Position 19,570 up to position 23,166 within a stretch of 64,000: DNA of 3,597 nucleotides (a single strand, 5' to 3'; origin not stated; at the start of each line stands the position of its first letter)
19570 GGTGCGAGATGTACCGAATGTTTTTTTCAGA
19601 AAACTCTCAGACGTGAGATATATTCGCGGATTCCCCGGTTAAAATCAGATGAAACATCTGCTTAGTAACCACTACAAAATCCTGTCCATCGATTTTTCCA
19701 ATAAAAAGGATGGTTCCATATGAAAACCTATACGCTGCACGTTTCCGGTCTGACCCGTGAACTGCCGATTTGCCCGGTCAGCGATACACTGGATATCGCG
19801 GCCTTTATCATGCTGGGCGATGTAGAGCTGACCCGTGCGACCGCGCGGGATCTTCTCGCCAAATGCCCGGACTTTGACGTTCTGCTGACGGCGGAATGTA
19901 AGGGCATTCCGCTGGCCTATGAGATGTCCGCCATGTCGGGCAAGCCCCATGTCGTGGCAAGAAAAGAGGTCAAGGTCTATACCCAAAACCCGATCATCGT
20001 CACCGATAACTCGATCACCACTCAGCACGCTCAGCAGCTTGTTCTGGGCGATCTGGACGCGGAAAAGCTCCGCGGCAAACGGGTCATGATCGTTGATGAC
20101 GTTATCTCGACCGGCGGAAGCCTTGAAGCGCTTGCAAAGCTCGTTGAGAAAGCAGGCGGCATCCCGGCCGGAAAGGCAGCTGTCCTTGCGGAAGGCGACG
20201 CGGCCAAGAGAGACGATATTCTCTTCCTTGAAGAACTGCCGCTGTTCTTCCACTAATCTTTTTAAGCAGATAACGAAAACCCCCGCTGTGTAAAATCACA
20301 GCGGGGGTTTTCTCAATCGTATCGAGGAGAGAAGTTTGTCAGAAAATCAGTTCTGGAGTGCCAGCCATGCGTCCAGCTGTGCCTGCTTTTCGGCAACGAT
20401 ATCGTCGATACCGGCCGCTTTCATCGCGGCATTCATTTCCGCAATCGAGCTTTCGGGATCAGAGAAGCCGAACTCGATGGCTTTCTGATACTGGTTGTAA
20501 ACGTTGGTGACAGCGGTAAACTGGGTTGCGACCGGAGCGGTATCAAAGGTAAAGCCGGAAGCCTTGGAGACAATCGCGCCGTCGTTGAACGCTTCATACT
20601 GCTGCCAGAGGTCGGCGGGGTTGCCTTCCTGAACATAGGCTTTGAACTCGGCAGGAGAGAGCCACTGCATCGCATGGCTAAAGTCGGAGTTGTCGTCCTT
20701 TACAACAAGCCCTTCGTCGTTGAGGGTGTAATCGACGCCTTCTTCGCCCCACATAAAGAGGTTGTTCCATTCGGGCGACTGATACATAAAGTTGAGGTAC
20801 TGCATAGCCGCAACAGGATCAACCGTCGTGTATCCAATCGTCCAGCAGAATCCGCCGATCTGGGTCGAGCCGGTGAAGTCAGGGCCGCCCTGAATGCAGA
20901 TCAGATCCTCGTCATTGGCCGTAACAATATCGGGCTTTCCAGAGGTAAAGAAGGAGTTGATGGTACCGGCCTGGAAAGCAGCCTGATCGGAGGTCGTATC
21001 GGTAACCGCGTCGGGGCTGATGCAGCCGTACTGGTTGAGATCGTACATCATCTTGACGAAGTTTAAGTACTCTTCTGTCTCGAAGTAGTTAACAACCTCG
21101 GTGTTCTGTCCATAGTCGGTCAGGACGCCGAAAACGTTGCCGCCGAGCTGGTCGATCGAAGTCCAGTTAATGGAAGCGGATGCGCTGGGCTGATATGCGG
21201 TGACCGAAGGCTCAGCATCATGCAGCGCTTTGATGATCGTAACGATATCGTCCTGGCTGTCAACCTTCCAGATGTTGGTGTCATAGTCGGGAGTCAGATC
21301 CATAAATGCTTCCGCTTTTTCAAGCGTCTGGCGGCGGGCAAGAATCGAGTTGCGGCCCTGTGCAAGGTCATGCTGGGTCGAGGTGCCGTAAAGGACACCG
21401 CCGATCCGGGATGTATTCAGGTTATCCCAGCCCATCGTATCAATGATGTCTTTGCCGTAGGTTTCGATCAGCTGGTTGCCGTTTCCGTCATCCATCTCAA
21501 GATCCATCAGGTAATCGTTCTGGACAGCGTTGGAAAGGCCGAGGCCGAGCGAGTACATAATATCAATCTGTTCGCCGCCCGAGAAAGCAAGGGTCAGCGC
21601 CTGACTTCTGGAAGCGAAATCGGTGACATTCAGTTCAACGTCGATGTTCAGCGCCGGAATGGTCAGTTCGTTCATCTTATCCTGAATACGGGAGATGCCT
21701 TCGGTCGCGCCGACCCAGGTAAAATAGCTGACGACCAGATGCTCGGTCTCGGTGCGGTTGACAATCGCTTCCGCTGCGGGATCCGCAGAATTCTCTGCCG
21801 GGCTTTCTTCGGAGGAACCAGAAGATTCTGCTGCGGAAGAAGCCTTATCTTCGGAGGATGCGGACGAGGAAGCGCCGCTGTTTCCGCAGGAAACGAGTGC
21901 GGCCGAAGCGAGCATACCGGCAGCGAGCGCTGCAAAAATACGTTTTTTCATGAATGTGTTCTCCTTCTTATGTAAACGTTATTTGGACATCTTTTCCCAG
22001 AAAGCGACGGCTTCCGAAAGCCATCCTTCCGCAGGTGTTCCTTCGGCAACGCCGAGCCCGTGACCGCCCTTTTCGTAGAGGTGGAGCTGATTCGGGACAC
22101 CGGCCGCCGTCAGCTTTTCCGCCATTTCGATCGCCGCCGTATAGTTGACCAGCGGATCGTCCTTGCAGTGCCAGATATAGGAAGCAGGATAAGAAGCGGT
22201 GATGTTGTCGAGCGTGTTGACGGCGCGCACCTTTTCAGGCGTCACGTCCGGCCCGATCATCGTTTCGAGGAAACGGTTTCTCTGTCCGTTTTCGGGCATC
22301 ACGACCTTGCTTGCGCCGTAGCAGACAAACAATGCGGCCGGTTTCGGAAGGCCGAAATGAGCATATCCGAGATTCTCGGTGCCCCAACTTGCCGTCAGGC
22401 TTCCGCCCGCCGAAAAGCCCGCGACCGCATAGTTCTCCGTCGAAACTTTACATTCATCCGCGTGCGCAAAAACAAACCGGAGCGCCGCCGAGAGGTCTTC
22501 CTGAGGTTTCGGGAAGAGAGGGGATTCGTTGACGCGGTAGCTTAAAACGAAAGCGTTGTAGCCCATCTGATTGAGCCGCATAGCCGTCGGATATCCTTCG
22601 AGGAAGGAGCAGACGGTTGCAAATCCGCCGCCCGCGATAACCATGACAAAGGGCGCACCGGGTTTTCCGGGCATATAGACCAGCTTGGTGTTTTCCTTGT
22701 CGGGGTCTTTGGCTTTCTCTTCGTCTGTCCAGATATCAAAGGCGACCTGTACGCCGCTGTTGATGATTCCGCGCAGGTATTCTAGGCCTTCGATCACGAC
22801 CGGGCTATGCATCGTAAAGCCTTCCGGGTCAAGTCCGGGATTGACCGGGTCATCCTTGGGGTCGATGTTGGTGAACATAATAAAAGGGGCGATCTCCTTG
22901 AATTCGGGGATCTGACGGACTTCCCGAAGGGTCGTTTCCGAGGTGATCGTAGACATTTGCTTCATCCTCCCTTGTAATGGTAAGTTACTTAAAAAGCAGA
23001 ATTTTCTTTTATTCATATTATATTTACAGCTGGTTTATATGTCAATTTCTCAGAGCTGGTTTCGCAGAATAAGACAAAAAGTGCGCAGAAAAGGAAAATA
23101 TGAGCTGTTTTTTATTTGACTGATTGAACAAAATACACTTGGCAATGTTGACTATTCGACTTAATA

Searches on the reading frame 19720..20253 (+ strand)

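Call 23: search_protein_families(library=pfam, proteins=[window:19720-20253:+], max_evalue=0.00001)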
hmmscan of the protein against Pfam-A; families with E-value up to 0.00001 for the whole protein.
window:19720-20253:+ (178 aa): 1 family
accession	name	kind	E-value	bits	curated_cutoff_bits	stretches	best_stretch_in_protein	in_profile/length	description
PF00156.33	Pribosyltran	-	6.7e-12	45.4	26.3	1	52-167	30-135/158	Phosphoribosyl transferase domain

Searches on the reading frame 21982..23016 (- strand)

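Call 23: search_protein_families(library=pfam, proteins=[window:21982-23016:-], max_evalue=0.00001)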
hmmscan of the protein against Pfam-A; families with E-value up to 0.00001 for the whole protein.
window:21982-23016:- (345 aa): 3 families
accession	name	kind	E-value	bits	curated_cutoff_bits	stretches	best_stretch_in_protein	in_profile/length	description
PF20434.5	BD-FAE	-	8.3e-19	68.4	26.8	1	115-302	5-215/215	BD-FAE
PF07859.19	Abhydrolase_3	-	2.6e-11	44.1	25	1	149-320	26-207/210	alpha/beta hydrolase fold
PF00326.27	Peptidase_S9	-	1.1e-07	32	22.6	1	174-343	47-209/213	Prolyl oligopeptidase family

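Call 24: search_protein_families(library=ncbifam, proteins=[window:21982-23016:-], max_evalue=0.00001)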
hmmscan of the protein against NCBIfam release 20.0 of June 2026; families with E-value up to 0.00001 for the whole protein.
window:21982-23016:- (345 aa): 6 families
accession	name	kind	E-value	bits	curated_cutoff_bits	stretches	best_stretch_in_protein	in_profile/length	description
NF052620.1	AryltfaseLP1002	equivalog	1.1e-25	90.5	300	1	122-329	33-241/265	lp_1002 family arylesterase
NF041902.1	pecacetest_PaeX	equivalog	4.3e-21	75.2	550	1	112-332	66-296/318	pectin acetylesterase PaeX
NF042968.1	AcxylEst_AxeA1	equivalog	1.1e-18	66.9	700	1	105-340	32-263/459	acetylxylan esterase AxeA1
NF058653.1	LipP1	equivalog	1.4e-14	53.7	350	1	105-210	54-160/300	LipP1 family hormone-sensitive lipase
NF033149.0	CHL_hydrolase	equivalog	8.6e-09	34.7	500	1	114-210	66-164/310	chloramphenicol hydrolase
NF007547.0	PRK10162.1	equivalog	3e-06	26.4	389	0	113-208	76-171/321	acetyl esterase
